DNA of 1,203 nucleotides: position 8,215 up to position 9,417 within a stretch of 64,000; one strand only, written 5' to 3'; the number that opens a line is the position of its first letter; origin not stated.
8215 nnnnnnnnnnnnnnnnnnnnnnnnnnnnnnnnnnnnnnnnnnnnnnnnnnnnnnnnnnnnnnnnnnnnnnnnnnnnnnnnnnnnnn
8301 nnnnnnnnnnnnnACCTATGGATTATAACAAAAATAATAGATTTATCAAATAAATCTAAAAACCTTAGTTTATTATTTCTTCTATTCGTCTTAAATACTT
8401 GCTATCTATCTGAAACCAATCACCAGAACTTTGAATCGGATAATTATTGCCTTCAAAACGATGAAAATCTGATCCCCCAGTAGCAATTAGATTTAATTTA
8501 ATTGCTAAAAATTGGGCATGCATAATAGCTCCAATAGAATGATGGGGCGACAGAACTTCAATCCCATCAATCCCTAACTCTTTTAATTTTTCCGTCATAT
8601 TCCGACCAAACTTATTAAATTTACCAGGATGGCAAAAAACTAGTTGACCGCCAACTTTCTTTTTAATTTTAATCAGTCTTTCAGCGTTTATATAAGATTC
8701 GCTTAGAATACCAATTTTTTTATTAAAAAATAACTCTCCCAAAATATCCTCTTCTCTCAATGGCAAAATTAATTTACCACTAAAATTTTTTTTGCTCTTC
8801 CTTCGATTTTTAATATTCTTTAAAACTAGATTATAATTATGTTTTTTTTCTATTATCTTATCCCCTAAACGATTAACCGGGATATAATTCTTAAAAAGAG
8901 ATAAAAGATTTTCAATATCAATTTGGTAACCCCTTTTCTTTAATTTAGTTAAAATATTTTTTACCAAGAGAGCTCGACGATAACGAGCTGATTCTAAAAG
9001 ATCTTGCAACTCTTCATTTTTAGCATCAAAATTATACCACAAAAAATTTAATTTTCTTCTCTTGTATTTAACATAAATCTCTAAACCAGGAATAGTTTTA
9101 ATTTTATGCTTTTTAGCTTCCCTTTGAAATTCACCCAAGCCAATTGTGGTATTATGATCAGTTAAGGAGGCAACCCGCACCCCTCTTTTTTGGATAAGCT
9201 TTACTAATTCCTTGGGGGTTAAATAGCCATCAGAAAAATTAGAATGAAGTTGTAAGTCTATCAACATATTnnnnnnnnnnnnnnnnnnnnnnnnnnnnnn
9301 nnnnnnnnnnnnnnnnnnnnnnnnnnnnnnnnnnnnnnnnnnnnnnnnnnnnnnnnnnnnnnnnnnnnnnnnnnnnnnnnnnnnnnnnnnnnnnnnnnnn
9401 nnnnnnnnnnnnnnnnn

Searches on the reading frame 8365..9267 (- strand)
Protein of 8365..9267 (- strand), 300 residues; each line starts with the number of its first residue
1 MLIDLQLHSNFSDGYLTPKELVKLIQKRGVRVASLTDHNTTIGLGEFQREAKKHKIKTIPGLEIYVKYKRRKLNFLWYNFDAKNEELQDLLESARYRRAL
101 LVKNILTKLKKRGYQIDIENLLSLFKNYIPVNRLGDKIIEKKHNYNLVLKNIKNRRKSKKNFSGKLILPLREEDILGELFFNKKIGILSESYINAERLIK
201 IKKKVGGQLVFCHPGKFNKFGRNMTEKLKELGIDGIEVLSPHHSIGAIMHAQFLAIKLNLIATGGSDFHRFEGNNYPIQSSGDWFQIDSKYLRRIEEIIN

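Call 3: search_protein_families(library=pfam, proteins=[window:8365-9267:-], max_evalue=0.1)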
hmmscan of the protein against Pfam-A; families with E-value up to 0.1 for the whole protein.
window:8365-9267:- (300 aa): 2 families
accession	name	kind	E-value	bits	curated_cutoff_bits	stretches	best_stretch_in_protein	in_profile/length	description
PF02811.25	PHP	-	5.2e-14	53.3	26.4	1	4-95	1-72/164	PHP domain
PF22607.2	FAD_binding-like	-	0.066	13.6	27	0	49-92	33-77/130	FAD binding domain-like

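Call 4: search_protein_families(library=ncbifam, proteins=[window:8365-9267:-], max_evalue=0.1)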
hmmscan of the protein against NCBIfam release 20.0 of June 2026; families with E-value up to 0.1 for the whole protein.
window:8365-9267:- (300 aa): 15 families
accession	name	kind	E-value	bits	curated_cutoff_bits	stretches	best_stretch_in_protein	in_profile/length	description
NF041577.1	nside_bi_sphtase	equivalog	6.2e-33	114.1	400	2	3-124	4-125/276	3',5'-nucleoside bisphosphate phosphatase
NF047791.1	RNaseRnm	equivalog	7.7e-28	97.5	375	2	1-119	1-121/275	RNase RNM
NF041661.1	Cycl_ph_dihydrol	equivalog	1.5e-20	73.6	500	2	4-125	1-124/259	phosphoribosyl 1,2-cyclic phosphate 1,2-diphosphodiesterase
NF038032.1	CehA_McbA_metalo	domain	2.3e-12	47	80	2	4-64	6-67/315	CehA/McbA family metallohydrolase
NF004226.0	PRK05673.1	equivalog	5.3e-10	37.8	1002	1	3-85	7-76/1146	DNA polymerase III subunit alpha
TIGR00594.1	polc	superfamily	1.1e-08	33.6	434.35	1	3-73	2-74/1022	DNA polymerase III subunit alpha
NF005298.0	PRK06826.1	equivalog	2.3e-07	28.9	1260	1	3-72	6-77/1151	DNA polymerase III subunit alpha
NF004981.0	PRK06361.1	equivalog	2.8e-06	26.8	117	1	3-53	2-52/217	histidinol phosphate phosphatase domain-containing protein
NF005516.0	PRK07135.1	equivalog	3.6e-06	25.4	1084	1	4-68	6-72/974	DNA polymerase III DnaE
NF001688.0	PRK00448.1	equivalog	1.3e-05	23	873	1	3-71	339-409/1445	PolC-type DNA polymerase III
NF004225.0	PRK05672.1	subfamily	1.8e-05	23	939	1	4-95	8-103/1047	error-prone DNA polymerase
TIGR01405.1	polC_Gram_pos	equivalog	6.1e-05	20.9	1043.45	1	3-72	105-176/1211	DNA polymerase III subunit alpha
NF006375.0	PRK08609.1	equivalog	0.0014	17.3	426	1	4-42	338-376/571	DNA polymerase/3'-5' exonuclease PolX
NF005566.0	PRK07236.1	subfamily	0.011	14.7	333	1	52-93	202-244/386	hypothetical protein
NF006251.0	PRK08392.1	equivalog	0.06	12.8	212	0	3-49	2-48/216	hypothetical protein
